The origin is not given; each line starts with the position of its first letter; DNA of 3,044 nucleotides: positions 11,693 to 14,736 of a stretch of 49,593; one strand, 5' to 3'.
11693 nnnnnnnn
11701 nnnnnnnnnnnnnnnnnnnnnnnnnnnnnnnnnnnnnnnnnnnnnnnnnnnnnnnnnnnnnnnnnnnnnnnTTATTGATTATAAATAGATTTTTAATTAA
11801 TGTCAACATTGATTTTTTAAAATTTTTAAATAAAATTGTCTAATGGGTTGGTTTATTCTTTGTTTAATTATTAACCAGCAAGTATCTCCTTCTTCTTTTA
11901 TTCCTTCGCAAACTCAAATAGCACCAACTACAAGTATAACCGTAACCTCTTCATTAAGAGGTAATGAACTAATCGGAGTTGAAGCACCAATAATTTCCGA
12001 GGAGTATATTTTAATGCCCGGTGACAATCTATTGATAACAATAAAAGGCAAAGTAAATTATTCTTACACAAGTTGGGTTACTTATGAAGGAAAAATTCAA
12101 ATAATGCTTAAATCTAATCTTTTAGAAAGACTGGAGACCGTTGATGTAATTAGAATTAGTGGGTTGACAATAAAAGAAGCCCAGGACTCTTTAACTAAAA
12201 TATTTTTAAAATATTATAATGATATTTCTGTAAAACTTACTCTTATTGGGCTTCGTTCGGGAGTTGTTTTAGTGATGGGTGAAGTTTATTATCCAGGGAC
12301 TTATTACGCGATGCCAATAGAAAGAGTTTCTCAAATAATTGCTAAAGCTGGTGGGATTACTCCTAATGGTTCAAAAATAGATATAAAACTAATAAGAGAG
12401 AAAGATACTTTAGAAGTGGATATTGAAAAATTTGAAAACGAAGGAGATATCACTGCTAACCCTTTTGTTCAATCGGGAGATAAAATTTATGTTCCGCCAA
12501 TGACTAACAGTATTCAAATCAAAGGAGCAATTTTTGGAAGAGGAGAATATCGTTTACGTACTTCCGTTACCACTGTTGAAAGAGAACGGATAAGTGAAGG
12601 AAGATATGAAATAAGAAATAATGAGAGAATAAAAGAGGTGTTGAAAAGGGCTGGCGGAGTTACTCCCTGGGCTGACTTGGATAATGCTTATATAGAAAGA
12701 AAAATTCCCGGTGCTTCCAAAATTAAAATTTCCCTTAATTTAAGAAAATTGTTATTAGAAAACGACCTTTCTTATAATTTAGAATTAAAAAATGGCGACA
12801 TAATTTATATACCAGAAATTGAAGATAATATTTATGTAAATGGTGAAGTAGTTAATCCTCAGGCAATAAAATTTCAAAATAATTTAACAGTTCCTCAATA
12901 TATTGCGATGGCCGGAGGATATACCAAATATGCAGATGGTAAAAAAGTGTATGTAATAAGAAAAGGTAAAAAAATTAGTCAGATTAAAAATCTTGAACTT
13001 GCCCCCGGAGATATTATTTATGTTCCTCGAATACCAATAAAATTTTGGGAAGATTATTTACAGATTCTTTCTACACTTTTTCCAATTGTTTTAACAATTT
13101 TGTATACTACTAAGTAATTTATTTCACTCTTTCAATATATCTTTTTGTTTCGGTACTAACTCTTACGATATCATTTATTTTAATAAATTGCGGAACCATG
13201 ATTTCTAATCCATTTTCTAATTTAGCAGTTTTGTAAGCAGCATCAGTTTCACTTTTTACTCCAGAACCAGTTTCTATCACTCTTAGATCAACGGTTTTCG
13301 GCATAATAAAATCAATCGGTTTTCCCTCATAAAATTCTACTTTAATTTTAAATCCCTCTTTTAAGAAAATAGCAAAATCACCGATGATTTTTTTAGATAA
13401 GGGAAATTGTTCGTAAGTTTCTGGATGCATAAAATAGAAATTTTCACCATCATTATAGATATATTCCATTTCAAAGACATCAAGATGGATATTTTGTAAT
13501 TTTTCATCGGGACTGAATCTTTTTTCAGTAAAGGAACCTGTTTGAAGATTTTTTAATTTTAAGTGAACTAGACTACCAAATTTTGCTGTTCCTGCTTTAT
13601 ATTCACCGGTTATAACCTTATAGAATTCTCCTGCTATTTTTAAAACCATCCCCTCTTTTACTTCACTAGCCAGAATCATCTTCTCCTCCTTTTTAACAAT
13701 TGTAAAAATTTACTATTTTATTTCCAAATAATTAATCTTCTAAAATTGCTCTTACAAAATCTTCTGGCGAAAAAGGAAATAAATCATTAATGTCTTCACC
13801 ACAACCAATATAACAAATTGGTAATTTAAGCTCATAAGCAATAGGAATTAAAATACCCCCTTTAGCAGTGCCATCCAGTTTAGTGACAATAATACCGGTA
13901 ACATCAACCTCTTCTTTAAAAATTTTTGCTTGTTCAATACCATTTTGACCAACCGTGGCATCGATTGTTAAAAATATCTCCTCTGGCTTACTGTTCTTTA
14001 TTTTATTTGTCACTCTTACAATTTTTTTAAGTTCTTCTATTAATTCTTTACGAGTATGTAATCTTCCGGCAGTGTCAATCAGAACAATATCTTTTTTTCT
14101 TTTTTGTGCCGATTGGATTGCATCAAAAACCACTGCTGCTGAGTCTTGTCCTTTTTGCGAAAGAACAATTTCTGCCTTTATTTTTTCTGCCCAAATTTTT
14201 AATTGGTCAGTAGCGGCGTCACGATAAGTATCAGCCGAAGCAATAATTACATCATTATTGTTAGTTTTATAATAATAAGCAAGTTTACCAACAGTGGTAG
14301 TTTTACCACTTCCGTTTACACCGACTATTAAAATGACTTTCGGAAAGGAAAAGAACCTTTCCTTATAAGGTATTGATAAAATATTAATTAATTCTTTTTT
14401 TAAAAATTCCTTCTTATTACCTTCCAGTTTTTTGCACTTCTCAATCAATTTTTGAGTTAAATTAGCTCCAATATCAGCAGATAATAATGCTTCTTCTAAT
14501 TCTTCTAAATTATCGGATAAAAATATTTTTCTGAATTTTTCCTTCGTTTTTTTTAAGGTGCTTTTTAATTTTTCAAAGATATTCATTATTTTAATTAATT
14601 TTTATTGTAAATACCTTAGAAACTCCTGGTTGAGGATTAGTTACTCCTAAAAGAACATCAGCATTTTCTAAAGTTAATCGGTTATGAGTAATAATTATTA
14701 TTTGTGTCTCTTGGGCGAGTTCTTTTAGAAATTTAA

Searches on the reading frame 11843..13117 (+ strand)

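Call 56: search_protein_families(library=pfam, proteins=[window:11843-13117:+], max_evalue=0.001)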
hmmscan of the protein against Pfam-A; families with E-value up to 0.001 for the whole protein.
window:11843-13117:+ (424 aa): 4 families
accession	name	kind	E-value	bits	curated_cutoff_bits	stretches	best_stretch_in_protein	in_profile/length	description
PF10531.15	SLBB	-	8.3e-26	90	27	3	330-377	2-50/55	SLBB domain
PF22461.2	SLBB_2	-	4.4e-24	84.8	27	3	329-394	2-79/79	SLBB domain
PF02563.21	Poly_export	-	5.3e-07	30.2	28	1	53-134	5-76/77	Polysaccharide biosynthesis/export protein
PF08007.18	JmjC_2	-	2.1e-05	24.5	22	0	374-396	78-100/127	JmjC domain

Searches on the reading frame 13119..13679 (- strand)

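Call 56: search_protein_families(library=pfam, proteins=[window:13119-13679:-], max_evalue=0.001)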
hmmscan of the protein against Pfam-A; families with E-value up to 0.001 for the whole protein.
window:13119-13679:- (186 aa): 3 families
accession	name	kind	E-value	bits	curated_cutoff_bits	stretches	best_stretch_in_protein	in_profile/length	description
PF01132.26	EFP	-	5.9e-21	74.6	27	1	70-122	2-54/54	Elongation factor P (EF-P) OB domain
PF09285.17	Elong-fact-P_C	-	4.3e-19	68.4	25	1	130-184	1-56/56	Elongation factor P, C-terminal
PF08207.18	EFP_N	-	7.8e-12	45.5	23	1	4-61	2-58/58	Elongation factor P (EF-P) KOW-like domain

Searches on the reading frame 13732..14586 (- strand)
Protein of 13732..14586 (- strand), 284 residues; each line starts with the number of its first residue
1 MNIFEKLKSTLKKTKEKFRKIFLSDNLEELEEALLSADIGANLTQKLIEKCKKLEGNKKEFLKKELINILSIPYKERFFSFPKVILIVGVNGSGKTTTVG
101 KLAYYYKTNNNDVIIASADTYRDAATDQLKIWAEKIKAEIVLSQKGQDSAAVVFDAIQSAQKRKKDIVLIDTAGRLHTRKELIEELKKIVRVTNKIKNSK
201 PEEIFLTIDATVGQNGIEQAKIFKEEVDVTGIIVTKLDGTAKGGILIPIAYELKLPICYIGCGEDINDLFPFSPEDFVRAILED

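Call 57: search_protein_families(library=pfam, proteins=[window:13732-14586:-], max_evalue=0.001)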
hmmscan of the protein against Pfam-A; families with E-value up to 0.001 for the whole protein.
window:13732-14586:- (284 aa): 17 families
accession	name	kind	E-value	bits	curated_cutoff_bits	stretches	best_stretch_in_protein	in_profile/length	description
PF00448.28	SRP54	-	1.5e-75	253.6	22.7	1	82-282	1-195/196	SRP54-type protein, GTPase domain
PF02881.24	SRP54_N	-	1e-08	35.7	22.4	1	4-69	2-70/75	SRP54-type protein, helical bundle domain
PF13401.12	AAA_22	-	1.9e-08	35.1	27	1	83-197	6-111/130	AAA domain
PF06414.18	Zeta_toxin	-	3.2e-08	33.7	22.3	1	80-188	14-119/199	Zeta toxin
PF13173.12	AAA_14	-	1.4e-06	28.8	27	1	83-164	3-78/129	AAA domain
PF13604.12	AAA_30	-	1e-05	25.8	27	1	83-180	19-104/191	AAA domain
PF20720.3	nSTAND3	-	1e-05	25.7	27.2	1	83-204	18-133/155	Novel STAND NTPase 3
PF13671.12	AAA_33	-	1.9e-05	25.4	27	1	84-183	1-89/143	AAA domain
PF25199.1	nSTAND_NTPase5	-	4.9e-05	23.6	34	1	82-182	41-140/145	Novel STAND NTPase 5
PF13191.12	AAA_16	-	7.6e-05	23.7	32.6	1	82-191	24-125/167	AAA ATPase domain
PF09848.15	SLFN-g3_helicase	-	0.00015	21.7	24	1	83-188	2-103/354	Schlafen group 3, DNA/RNA helicase domain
PF13207.12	AAA_17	-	0.00031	21.5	27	1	88-190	1-96/136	AAA domain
PF01656.29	CbiA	-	0.00033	21.1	25.4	0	92-242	9-88/125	CobQ/CobB/MinD/ParA nucleotide binding domain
PF04851.21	ResIII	-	0.00037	20.9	22.5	1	83-179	24-140/164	Type III restriction enzyme, res subunit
PF07728.20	AAA_5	-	0.00038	20.9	22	1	85-192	2-106/139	AAA domain (dynein-related subfamily)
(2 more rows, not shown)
